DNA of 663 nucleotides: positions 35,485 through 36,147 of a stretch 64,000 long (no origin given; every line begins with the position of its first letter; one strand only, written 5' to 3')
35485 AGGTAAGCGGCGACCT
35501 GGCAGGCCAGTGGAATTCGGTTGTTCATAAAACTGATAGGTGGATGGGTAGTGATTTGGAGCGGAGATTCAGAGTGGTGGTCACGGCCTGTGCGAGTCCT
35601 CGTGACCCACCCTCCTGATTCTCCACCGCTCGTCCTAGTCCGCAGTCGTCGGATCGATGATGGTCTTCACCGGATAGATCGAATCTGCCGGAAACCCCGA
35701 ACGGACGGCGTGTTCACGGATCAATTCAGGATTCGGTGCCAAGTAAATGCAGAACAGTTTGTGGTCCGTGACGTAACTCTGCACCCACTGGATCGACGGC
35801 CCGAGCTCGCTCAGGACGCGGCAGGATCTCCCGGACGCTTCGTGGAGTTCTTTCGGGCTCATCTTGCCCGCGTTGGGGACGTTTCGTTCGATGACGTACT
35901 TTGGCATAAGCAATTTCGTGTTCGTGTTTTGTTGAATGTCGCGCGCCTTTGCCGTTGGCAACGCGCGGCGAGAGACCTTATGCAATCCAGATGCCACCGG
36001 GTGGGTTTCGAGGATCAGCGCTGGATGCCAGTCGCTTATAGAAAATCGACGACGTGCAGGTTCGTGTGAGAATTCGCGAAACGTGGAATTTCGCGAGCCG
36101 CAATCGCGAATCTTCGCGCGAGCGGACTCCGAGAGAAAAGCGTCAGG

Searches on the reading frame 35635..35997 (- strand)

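Call 81: search_protein_families(library=pfam, proteins=[window:35635-35997:-], max_evalue=0.001)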
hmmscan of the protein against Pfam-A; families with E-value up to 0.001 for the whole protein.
window:35635-35997:- (120 aa): 1 family
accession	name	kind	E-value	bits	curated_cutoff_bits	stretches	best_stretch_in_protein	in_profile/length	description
PF14026.12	SCO4226-like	-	3.3e-24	85.3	28.5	1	34-110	1-76/76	Nickel responsive protein SCO4226-like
